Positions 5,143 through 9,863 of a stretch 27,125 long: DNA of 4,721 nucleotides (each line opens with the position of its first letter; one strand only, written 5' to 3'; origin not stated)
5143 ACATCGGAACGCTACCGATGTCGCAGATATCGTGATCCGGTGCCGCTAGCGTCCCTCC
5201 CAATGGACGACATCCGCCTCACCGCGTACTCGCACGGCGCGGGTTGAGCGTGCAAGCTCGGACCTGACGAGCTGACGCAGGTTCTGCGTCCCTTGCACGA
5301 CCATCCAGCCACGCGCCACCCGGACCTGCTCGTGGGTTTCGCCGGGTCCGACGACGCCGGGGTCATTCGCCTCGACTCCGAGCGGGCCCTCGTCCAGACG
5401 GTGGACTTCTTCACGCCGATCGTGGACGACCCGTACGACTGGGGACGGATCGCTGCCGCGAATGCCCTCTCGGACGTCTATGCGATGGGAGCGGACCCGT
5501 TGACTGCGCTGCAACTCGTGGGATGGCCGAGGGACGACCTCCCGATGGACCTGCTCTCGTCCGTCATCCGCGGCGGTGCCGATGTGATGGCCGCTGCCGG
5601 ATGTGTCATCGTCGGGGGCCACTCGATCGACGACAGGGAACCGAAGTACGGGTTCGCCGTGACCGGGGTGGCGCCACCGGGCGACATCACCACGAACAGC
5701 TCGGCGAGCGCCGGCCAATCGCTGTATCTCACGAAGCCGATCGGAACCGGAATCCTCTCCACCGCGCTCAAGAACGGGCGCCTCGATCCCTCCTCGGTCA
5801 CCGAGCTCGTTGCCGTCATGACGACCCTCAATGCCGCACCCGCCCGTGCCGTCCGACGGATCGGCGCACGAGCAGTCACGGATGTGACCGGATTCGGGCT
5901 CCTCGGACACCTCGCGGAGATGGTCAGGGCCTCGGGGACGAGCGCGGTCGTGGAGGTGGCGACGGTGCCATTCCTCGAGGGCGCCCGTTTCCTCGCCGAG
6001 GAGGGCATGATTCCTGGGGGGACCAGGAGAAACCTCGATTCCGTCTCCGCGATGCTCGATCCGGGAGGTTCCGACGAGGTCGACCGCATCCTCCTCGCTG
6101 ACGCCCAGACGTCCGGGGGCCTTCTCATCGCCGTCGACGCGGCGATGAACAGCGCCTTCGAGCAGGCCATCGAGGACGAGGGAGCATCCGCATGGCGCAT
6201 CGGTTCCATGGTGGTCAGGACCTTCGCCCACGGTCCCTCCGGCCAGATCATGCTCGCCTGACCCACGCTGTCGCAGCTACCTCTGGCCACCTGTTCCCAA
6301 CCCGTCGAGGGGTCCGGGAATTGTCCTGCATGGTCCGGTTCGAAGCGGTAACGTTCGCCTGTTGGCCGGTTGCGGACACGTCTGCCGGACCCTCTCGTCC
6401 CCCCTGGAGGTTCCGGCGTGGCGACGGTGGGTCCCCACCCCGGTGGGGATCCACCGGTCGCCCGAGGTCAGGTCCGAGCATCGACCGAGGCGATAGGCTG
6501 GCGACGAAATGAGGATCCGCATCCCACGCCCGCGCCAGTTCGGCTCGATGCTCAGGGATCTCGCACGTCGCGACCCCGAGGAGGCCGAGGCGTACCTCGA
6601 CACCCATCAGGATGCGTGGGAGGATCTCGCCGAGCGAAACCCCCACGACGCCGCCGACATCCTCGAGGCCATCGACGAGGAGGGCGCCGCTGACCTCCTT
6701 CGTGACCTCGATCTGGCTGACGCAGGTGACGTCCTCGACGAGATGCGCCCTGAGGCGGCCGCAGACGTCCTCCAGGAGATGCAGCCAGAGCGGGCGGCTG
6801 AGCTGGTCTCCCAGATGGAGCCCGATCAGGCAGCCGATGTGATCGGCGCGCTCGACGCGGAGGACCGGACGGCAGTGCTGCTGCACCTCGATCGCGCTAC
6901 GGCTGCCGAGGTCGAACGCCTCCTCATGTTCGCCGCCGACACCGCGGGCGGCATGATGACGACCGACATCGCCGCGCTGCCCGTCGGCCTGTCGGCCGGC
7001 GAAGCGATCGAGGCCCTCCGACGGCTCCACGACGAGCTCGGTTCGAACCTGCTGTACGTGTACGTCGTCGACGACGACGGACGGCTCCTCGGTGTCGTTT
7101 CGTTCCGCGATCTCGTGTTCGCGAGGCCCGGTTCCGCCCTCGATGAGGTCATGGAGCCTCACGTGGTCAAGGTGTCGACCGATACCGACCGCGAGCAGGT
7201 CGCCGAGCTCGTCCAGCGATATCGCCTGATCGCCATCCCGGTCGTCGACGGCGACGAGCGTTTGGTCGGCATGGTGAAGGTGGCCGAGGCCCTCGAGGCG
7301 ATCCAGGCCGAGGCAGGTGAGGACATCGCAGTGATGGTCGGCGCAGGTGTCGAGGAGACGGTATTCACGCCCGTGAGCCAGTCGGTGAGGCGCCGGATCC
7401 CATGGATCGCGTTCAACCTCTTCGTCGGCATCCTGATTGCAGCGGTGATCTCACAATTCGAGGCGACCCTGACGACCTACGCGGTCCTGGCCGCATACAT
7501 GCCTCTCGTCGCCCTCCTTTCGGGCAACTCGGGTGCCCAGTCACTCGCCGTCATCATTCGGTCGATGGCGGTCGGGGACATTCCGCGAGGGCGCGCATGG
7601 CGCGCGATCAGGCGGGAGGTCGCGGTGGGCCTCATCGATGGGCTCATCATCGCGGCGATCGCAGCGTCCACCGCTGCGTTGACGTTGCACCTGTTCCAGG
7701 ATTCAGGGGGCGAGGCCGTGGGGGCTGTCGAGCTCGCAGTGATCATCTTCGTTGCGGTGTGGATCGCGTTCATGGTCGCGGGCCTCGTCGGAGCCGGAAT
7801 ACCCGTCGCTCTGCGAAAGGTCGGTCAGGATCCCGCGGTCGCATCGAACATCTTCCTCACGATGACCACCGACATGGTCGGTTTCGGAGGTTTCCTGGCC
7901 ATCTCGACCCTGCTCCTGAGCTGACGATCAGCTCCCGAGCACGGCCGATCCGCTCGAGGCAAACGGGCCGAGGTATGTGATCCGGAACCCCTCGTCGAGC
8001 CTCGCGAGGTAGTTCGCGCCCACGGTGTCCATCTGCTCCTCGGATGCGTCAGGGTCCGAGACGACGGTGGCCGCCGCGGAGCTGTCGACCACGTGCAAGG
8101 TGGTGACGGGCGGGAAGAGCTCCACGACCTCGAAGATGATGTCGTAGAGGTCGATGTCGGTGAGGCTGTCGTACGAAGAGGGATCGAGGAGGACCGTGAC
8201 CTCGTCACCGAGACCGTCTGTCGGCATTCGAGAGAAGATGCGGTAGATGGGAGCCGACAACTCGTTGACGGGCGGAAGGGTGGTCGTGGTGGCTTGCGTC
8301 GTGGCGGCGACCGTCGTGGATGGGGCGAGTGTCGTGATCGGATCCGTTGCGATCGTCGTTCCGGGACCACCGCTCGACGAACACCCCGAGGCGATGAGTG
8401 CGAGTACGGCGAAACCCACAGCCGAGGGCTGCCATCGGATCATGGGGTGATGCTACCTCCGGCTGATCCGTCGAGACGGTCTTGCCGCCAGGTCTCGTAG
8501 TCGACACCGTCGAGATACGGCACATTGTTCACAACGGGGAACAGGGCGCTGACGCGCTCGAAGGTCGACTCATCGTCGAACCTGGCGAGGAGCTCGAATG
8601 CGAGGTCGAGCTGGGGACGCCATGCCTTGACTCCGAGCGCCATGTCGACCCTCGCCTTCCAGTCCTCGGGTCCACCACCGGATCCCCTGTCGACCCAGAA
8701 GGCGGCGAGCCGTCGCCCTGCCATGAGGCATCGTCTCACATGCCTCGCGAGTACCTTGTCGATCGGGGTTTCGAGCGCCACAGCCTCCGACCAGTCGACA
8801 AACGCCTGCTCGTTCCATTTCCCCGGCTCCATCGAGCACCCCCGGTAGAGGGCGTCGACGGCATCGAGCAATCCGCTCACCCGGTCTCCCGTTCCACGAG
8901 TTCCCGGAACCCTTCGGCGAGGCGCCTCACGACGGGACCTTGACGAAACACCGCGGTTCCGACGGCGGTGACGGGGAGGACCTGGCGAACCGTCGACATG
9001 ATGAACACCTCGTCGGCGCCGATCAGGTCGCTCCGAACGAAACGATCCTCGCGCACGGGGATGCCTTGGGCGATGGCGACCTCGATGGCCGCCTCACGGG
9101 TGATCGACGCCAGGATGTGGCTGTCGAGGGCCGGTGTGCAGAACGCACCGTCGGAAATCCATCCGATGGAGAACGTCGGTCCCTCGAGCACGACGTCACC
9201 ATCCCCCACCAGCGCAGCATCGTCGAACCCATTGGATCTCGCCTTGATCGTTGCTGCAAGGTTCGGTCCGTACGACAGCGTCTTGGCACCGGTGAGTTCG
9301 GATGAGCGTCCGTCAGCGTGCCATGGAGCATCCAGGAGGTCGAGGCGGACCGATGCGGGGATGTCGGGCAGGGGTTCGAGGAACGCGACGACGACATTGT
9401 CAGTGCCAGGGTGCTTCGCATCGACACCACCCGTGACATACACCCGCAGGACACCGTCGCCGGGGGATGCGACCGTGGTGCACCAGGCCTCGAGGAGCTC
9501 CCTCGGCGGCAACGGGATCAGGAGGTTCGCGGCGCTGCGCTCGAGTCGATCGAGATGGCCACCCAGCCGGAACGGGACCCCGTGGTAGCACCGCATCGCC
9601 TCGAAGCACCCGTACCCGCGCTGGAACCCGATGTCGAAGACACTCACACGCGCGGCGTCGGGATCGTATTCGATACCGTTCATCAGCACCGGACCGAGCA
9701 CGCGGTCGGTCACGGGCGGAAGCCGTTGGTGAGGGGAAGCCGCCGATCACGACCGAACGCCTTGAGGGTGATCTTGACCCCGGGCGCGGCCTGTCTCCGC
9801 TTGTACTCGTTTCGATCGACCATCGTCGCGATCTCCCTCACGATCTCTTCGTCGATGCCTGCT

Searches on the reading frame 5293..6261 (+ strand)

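Call 24: search_protein_families(library=pfam, proteins=[window:5293-6261:+], max_evalue=0.00001)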
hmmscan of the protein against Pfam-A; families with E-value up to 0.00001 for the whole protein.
window:5293-6261:+ (322 aa): 2 families
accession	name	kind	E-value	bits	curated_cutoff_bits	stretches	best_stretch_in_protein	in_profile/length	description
PF00586.29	AIRS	-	1e-27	97.2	24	1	20-126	2-111/112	AIR synthase related protein, N-terminal domain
PF02769.27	AIRS_C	-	7.5e-19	68.8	23.1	1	140-307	2-146/156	AIR synthase related protein, C-terminal domain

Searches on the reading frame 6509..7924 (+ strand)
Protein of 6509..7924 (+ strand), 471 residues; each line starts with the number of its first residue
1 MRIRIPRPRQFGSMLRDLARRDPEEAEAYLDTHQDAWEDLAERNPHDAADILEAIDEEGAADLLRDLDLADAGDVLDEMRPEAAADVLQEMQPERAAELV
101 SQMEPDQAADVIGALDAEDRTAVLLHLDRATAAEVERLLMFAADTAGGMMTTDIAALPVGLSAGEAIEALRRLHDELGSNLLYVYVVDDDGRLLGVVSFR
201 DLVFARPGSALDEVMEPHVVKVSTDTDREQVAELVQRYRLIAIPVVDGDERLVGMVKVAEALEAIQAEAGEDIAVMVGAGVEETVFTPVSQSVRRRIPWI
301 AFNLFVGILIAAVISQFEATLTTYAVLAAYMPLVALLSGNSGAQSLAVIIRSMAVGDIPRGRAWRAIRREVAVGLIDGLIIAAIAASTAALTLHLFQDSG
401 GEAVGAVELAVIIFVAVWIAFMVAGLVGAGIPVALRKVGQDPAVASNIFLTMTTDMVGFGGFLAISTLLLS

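Call 24: search_protein_families(library=pfam, proteins=[window:6509-7924:+], max_evalue=0.00001)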
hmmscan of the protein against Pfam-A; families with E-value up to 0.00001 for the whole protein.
window:6509-7924:+ (471 aa): 4 families
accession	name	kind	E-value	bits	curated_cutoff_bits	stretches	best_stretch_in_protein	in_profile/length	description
PF01769.21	MgtE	-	4.2e-25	88.9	27.6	1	331-464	1-124/125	Divalent cation transporter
PF03448.22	MgtE_N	-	1e-21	77.8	25.9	1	44-142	2-100/102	MgtE intracellular N domain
PF00571.33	CBS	-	2.6e-20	72.9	24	2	213-265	3-55/57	CBS domain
PF14841.11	FliG_M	-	2.2e-07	31.4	25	0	82-127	2-47/76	FliG middle domain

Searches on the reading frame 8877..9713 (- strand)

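Call 24: search_protein_families(library=pfam, proteins=[window:8877-9713:-], max_evalue=0.00001)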
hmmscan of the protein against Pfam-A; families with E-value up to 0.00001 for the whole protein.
window:8877-9713:- (278 aa): 1 family
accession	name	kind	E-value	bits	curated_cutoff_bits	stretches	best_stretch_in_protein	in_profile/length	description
PF01063.24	Aminotran_4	-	2e-46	159.1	28.5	1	35-251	1-223/223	Amino-transferase class IV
